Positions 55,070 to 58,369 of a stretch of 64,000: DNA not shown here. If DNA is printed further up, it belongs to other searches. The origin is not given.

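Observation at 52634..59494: lexA-headed operon encoding a catalytically dead SbcD/SbcC-like pair plus TPR, membrane and methyltransferase proteins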

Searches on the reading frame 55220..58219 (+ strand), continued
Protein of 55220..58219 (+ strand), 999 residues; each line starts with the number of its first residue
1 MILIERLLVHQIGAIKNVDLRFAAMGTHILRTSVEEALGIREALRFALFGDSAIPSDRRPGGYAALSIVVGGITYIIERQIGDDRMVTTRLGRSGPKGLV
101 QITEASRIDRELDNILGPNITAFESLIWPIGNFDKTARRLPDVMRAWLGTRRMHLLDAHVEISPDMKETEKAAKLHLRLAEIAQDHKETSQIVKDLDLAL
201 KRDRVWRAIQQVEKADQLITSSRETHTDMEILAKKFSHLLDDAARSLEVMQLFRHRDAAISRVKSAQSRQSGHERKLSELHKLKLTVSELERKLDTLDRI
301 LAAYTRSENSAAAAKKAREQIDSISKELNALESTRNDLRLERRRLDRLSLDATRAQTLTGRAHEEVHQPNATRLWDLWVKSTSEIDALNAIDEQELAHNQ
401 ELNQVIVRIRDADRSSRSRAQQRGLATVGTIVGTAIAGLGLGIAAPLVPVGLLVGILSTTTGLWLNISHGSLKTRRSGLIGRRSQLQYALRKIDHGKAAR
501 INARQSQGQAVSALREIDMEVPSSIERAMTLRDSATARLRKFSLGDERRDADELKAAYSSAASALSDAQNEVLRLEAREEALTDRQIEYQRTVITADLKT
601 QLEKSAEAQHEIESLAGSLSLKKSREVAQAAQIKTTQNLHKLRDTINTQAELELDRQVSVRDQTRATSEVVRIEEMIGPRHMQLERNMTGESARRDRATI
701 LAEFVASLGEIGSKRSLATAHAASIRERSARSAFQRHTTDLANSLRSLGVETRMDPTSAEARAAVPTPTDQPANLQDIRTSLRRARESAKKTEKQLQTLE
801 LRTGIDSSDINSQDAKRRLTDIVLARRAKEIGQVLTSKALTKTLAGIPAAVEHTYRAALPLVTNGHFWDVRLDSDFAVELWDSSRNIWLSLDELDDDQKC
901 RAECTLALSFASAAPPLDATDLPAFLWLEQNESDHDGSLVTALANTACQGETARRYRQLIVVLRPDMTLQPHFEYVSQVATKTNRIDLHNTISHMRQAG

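Call 58: search_protein_families(library=pfam, proteins=[P0027, P0033, P0037, P0040, P0046, P0049, P0060, P0056, P0053, P0031], max_evalue=0.01)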
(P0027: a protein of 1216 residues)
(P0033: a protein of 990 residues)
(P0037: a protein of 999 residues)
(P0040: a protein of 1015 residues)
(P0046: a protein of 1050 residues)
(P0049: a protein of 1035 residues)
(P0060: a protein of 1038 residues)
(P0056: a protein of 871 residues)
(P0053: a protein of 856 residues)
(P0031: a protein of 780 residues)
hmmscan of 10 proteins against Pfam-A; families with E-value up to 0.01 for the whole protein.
P0027 (1216 aa): 6 families
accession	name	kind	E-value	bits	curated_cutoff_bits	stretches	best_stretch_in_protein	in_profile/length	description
PF13476.12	AAA_23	-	2.3e-14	54.9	27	1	6-208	2-194/201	AAA domain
PF02463.25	SMC_N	-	1e-10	41.9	40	2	3-71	2-73/220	RecF/RecN/SMC N terminal domain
PF13558.12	SbcC_Walker_B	-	4e-06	27.4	27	1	1120-1174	33-89/90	SbcC/RAD50-like, Walker B motif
PF13304.12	AAA_21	-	6.2e-06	26.9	27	0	1133-1173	244-283/304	AAA domain, putative AbiEii toxin, Type IV TA system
PF13514.12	AAA_27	-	1.5e-05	25.1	22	1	1-53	1-55/206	AAA domain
PF13555.12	AAA_29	-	0.00047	20.3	27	1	17-50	15-48/61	P-loop containing region of AAA domain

P0033 (990 aa): 5 families
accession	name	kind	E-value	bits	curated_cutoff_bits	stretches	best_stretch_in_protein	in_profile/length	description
PF13476.12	AAA_23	-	9e-17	62.8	27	1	10-197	5-190/201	AAA domain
PF02463.25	SMC_N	-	0.0003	20.7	40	1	4-966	2-199/220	RecF/RecN/SMC N terminal domain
PF13514.12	AAA_27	-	0.0004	20.5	22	1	3-51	2-52/206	AAA domain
PF13555.12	AAA_29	-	0.00086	19.4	27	1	15-50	12-47/61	P-loop containing region of AAA domain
PF13558.12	SbcC_Walker_B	-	0.0011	19.6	27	1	876-948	12-89/90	SbcC/RAD50-like, Walker B motif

P0037 (999 aa): 7 families
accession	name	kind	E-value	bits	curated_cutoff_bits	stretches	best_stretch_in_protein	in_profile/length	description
PF02463.25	SMC_N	-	3.9e-12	46.5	40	2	4-101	2-113/220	RecF/RecN/SMC N terminal domain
PF13558.12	SbcC_Walker_B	-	6.5e-06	26.8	27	1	899-958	28-89/90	SbcC/RAD50-like, Walker B motif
PF13304.12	AAA_21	-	3.9e-05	24.3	27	1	916-974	242-298/304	AAA domain, putative AbiEii toxin, Type IV TA system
PF20990.2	DUF2207_C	-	0.00048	20.3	33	1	328-491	50-207/247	Predicted membrane protein (DUF2207) C-terminal domain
PF13476.12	AAA_23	-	0.00081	20.5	27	0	7-266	2-177/201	AAA domain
PF13514.12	AAA_27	-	0.0053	16.8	22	1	3-51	2-52/206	AAA domain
PF13555.12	AAA_29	-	0.0083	16.3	27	0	10-45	7-42/61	P-loop containing region of AAA domain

P0040 (1015 aa): 5 families
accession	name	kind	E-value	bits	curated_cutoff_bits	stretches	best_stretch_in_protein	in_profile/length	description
PF02463.25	SMC_N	-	1.1e-06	28.7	40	0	618-985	135-198/220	RecF/RecN/SMC N terminal domain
PF13514.12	AAA_27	-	1.2e-06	28.7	22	1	3-111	2-109/206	AAA domain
PF13476.12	AAA_23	-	4.9e-06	27.8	27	1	6-154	1-154/201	AAA domain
PF13558.12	SbcC_Walker_B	-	8e-06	26.5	27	1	888-968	4-89/90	SbcC/RAD50-like, Walker B motif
PF13555.12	AAA_29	-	0.0042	17.2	27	1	16-52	13-49/61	P-loop containing region of AAA domain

P0046 (1050 aa): 7 families
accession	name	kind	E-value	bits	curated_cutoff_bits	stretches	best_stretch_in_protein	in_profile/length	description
PF13476.12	AAA_23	-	9.5e-15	56.2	27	1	6-200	1-188/201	AAA domain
PF02463.25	SMC_N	-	1.9e-10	41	40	1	5-1016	3-203/220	RecF/RecN/SMC N terminal domain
PF13558.12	SbcC_Walker_B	-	8.6e-06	26.4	27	1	916-994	6-89/90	SbcC/RAD50-like, Walker B motif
PF13304.12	AAA_21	-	2.6e-05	24.9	27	0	953-1014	243-302/304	AAA domain, putative AbiEii toxin, Type IV TA system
PF13555.12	AAA_29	-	5.7e-05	23.2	27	1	5-53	2-50/61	P-loop containing region of AAA domain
PF13514.12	AAA_27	-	8.4e-05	22.7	22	1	7-52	6-53/206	AAA domain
PF13175.12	AAA_15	-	0.0031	17.6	32.1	1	3-45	2-43/374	AAA ATPase domain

P0049 (1035 aa): 6 families
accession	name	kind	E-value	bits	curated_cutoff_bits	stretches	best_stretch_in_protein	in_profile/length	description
PF02463.25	SMC_N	-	1.3e-12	48.1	40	1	4-980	2-201/220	RecF/RecN/SMC N terminal domain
PF13304.12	AAA_21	-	8.2e-08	33.1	27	1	919-977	243-299/304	AAA domain, putative AbiEii toxin, Type IV TA system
PF13175.12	AAA_15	-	1.5e-07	31.9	32.1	1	4-378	3-263/374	AAA ATPase domain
PF13555.12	AAA_29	-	1.3e-06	28.5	27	1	5-53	2-50/61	P-loop containing region of AAA domain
PF13558.12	SbcC_Walker_B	-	2.4e-06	28.1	27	1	888-960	12-89/90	SbcC/RAD50-like, Walker B motif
PF13514.12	AAA_27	-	6.6e-05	23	22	1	4-51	3-52/206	AAA domain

P0060 (1038 aa): 2 families
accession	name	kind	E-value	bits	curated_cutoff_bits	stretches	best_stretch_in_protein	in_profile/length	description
PF13558.12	SbcC_Walker_B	-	2e-06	28.4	27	1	906-988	2-89/90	SbcC/RAD50-like, Walker B motif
PF02463.25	SMC_N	-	5.1e-05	23.2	40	1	93-1007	135-200/220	RecF/RecN/SMC N terminal domain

P0056 (871 aa): 5 families
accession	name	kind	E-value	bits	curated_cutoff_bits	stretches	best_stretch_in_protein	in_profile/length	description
PF13476.12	AAA_23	-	8.7e-08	33.5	27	1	12-231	7-176/201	AAA domain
PF13304.12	AAA_21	-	5.1e-05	23.9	27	1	778-844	236-300/304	AAA domain, putative AbiEii toxin, Type IV TA system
PF13514.12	AAA_27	-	9.6e-05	22.5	22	1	4-58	3-59/206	AAA domain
PF13555.12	AAA_29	-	0.00024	21.2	27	1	6-52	3-49/61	P-loop containing region of AAA domain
PF13558.12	SbcC_Walker_B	-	0.00028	21.5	27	1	766-825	27-88/90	SbcC/RAD50-like, Walker B motif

P0053 (856 aa): 4 families
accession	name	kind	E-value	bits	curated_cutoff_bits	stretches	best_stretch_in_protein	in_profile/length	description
PF13476.12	AAA_23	-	0.00088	20.4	27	1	7-313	2-200/201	AAA domain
PF13555.12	AAA_29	-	0.00098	19.3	27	1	23-57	14-48/61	P-loop containing region of AAA domain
PF13558.12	SbcC_Walker_B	-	0.0012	19.5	27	1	744-816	12-89/90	SbcC/RAD50-like, Walker B motif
PF13514.12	AAA_27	-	0.0012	18.9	22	1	24-58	17-53/206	AAA domain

P0031 (780 aa): 2 families
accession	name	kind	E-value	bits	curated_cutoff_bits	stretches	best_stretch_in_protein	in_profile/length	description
PF13558.12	SbcC_Walker_B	-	3.9e-05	24.3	27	1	657-731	10-89/90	SbcC/RAD50-like, Walker B motif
PF02463.25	SMC_N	-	0.0098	15.8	40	0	436-751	135-201/220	RecF/RecN/SMC N terminal domain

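Call 60: find_encoding_contigs(protein=P0037, flank=6000, max_places=3)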
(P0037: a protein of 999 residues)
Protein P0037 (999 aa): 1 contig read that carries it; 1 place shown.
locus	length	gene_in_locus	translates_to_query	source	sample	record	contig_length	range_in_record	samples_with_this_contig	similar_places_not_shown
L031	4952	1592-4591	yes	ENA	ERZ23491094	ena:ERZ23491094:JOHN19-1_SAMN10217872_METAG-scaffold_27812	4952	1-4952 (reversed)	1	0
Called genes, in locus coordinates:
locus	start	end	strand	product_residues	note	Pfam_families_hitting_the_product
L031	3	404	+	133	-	?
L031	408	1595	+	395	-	PF00149:Metallophos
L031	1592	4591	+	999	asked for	PF02463:SMC_N (faint), PF13558:SbcC_Walker_B (faint)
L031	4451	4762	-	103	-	-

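Call 61: find_encoding_contigs(protein=P0014, flank=8000, max_places=3)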
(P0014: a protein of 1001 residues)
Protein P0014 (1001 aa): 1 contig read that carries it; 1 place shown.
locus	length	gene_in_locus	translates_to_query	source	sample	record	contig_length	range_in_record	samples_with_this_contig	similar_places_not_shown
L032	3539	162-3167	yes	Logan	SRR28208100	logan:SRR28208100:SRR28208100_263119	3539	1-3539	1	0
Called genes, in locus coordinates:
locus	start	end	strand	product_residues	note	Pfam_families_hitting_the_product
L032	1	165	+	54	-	?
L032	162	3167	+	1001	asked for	-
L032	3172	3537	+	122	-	?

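Call 62: search_protein_families(library=ncbifam, proteins=[P0033, P0037, P0040, P0046, P0014, P0017], max_evalue=0.01)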
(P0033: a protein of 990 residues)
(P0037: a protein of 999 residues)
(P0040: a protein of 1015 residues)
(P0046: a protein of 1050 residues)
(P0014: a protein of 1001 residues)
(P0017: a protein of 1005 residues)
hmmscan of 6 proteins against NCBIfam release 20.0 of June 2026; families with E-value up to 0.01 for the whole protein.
P0033 (990 aa): 10 families
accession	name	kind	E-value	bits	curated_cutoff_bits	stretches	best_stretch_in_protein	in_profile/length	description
NF002572.0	PRK02224.1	equivalog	7.4e-20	70.9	1087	2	3-423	2-410/888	DNA double-strand break repair ATPase Rad50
NF002244.0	PRK01156.1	equivalog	3.2e-17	61.9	847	2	572-983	471-888/895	DNA double-strand break repair ATPase Rad50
NF041034.1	Rad50_Sulf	equivalog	4.5e-16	57.9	1000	2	3-430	2-407/872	DNA double-strand break repair ATPase Rad50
NF041035.1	Rad50_Halo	equivalog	1.7e-14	53.2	1000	2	4-418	3-405/883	DNA double-strand break repair ATPase Rad50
NF003034.1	PRK03918.1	equivalog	2.5e-13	48.9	700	1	2-429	1-400/878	DNA double-strand break repair ATPase Rad50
NF053563.1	Rkd4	equivalog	3.6e-10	38.6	860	1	3-199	2-197/747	arcadin-4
NF010680.0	PRK14079.1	equivalog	5.9e-05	22.2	386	1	3-82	2-74/349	recombination protein F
NF010068.0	PRK13548.1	equivalog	7e-05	22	261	0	894-961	138-198/261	heme ABC transporter ATP-binding protein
TIGR00618.1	sbcc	subfamily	0.00013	20.1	478.5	1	3-429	2-439/1043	exonuclease subunit SbcC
NF045487.1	ASRP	equivalog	0.0026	16.4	300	1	24-307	13-249/593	archaea-specific SMC-related protein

P0037 (999 aa): 17 families
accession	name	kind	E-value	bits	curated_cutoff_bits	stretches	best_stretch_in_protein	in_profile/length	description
NF002572.0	PRK02224.1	equivalog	3.2e-30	105.1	1087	3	3-191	2-183/888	DNA double-strand break repair ATPase Rad50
NF041035.1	Rad50_Halo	equivalog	1.7e-24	86.3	1000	1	3-185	2-176/883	DNA double-strand break repair ATPase Rad50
NF041034.1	Rad50_Sulf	equivalog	3.2e-23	81.6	1000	3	30-169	28-158/872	DNA double-strand break repair ATPase Rad50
NF003034.1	PRK03918.1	equivalog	1.8e-21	75.9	700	1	2-422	1-406/878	DNA double-strand break repair ATPase Rad50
NF002244.0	PRK01156.1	equivalog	4.7e-19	68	847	2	4-175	3-170/895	DNA double-strand break repair ATPase Rad50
TIGR00618.1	sbcc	subfamily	1e-11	43.5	478.5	1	17-428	19-422/1043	exonuclease subunit SbcC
NF053563.1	Rkd4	equivalog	1.2e-09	36.9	860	1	2-406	1-397/747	arcadin-4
NF045487.1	ASRP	equivalog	3e-09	36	300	1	477-614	141-273/593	archaea-specific SMC-related protein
TIGR04523.1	Mplasa_alph_rch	subfamily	5e-07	28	270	2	475-678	430-636/745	helix-rich protein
NF041751.2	sbcc_Staph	equivalog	6e-06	24.5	920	1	161-372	278-491/1007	exonuclease subunit SbcC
NF010171.0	PRK13652.1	equivalog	7.1e-05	22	476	0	933-995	156-218/277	cobalt transporter ATP-binding subunit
TIGR02168.1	SMC_prok_B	equivalog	8.6e-05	20.4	567.35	1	483-746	677-941/1181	chromosome segregation protein SMC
TIGR00955.1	3a01204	subfamily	0.00019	20.2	736.35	1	917-994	174-246/617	pigment precursor permease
TIGR02770.1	nickel_nikD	equivalog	0.00048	19.6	318.7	1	931-996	142-207/230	nickel import ATP-binding protein NikD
TIGR02169.1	SMC_prok_A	equivalog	0.0006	17.6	729.4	1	476-684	687-894/1165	chromosome segregation protein SMC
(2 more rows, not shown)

P0040 (1015 aa): 11 families
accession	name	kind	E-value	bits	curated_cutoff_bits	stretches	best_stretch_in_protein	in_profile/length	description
NF041035.1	Rad50_Halo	equivalog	1e-19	70.5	1000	2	3-191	2-179/883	DNA double-strand break repair ATPase Rad50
NF002572.0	PRK02224.1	equivalog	1.1e-16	60.3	1087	1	3-168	2-164/888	DNA double-strand break repair ATPase Rad50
TIGR00611.2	recf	equivalog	3.3e-13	49.5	172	1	6-86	3-82/339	DNA replication/repair protein RecF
NF002244.0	PRK01156.1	equivalog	4.1e-12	45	847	2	6-172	5-168/895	DNA double-strand break repair ATPase Rad50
NF041034.1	Rad50_Sulf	equivalog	1.2e-09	36.6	1000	2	31-144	29-135/872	DNA double-strand break repair ATPase Rad50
NF010068.0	PRK13548.1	equivalog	9.9e-09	34.7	261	1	913-1007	137-225/261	heme ABC transporter ATP-binding protein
TIGR00618.1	sbcc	subfamily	0.00039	18.5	478.5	1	11-281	10-293/1043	exonuclease subunit SbcC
TIGR04520.1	ECF_ATPase_1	equivalog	0.002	17.6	315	0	942-1009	154-220/269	energy-coupling factor transporter ATPase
TIGR01188.1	drrA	subfamily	0.0035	16.7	312.45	0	914-1007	125-206/302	daunorubicin resistance ABC transporter, ATP-binding protein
TIGR02769.1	nickel_nikE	equivalog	0.0036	16.8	332.55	0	941-1006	167-232/265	nickel import ATP-binding protein NikE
TIGR00972.1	3a0107s01c2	equivalog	0.006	16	343.2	0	911-1007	142-225/248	phosphate ABC transporter ATP-binding protein PstB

P0046 (1050 aa): 17 families
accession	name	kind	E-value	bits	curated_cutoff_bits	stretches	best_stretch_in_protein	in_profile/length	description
NF002572.0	PRK02224.1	equivalog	3.4e-29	101.8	1087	1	3-432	2-410/888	DNA double-strand break repair ATPase Rad50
NF041035.1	Rad50_Halo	equivalog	5.5e-26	91.2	1000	1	6-426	5-420/883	DNA double-strand break repair ATPase Rad50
NF041034.1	Rad50_Sulf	equivalog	1.7e-23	82.4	1000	2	7-225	6-213/872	DNA double-strand break repair ATPase Rad50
NF002244.0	PRK01156.1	equivalog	3.7e-21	74.9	847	2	6-185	5-177/895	DNA double-strand break repair ATPase Rad50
NF003034.1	PRK03918.1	equivalog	1.7e-15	56.1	700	1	3-401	2-382/878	DNA double-strand break repair ATPase Rad50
TIGR00611.2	recf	equivalog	1.2e-10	41.1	172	1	6-96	3-91/339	DNA replication/repair protein RecF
NF010068.0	PRK13548.1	equivalog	5e-09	35.6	261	1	939-1030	137-221/261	heme ABC transporter ATP-binding protein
TIGR00618.1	sbcc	subfamily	5.1e-06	24.7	478.5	1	3-286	2-310/1043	exonuclease subunit SbcC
NF040873.1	AztA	equivalog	7.3e-05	22.4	220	0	971-1019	140-186/191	zinc ABC transporter ATP-binding protein AztA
TIGR02673.1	FtsE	equivalog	0.00011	22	264.85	0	9-49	12-52/214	cell division ATP-binding protein FtsE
TIGR04521.1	ECF_ATPase_2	equivalog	0.00066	18.9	330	0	968-1035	162-228/279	energy-coupling factor transporter ATPase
TIGR02211.1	LolD_lipo_ex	equivalog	0.001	18.6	307.75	0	968-1031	159-220/221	lipoprotein-releasing ABC transporter ATP-binding protein LolD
TIGR03608.1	L_ocin_972_ABC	subfamily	0.0013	18.2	254.85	0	970-1016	154-198/206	putative bacteriocin export ABC transporter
NF053840.1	MnTportMntADein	equivalog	0.0021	17.7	400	0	971-1016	154-197/240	manganese ABC transporter ATP-binding protein MntA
TIGR02315.1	ABC_phnC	equivalog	0.0028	17.1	266.1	0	968-1029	163-223/243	phosphonate ABC transporter ATP-binding protein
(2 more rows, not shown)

P0014 (1001 aa): 0 families

P0017 (1005 aa): 0 families

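Call 63: find_encoding_contigs(protein=P0015, flank=10000, max_places=2)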
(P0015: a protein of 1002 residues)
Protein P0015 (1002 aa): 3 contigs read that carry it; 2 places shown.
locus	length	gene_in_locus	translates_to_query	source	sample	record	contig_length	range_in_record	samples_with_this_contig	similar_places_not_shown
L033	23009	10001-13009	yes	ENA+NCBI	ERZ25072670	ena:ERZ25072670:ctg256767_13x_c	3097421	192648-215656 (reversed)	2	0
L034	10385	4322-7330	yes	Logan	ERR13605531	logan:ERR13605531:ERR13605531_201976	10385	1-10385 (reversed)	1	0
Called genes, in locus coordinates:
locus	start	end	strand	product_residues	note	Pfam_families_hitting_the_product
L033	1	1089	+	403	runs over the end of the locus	PF08323:Glyco_transf_5, PF13439:Glyco_transf_4, PF13579:Glyco_trans_4_4, PF20706:GT4-conflict, PF00534:Glycos_transf_1, PF13692:Glyco_trans_1_4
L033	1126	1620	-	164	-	-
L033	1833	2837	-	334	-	PF00389:2-Hacid_dh, PF02826:2-Hacid_dh_C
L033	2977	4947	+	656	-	PF00723:Glyco_hydro_15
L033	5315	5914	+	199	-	PF01726:LexA_DNA_bind, PF12802:MarR_2 (weak), PF00717:Peptidase_S24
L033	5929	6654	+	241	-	PF13371:TPR_9 (faint), PF13424:TPR_12 (faint), PF00515:TPR_1 (faint), PF07719:TPR_2 (faint), PF13181:TPR_8 (faint), PF13432:TPR_16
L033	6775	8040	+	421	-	PF00817:IMS, PF11798:IMS_HHH, PF11799:IMS_C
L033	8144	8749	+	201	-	-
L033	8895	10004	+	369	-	-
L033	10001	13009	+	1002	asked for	-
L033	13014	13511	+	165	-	-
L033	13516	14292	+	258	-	PF01209:Ubie_methyltran (faint), PF13489:Methyltransf_23, PF05175:MTS (weak), PF03848:TehB (weak), PF08241:Methyltransf_11, PF08242:Methyltransf_12, PF13649:Methyltransf_25, PF13847:Methyltransf_31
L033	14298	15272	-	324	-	PF00583:Acetyltransf_1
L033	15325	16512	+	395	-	PF00155:Aminotran_1_2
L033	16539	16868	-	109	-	PF06153:CdAMP_rec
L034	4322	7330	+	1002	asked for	-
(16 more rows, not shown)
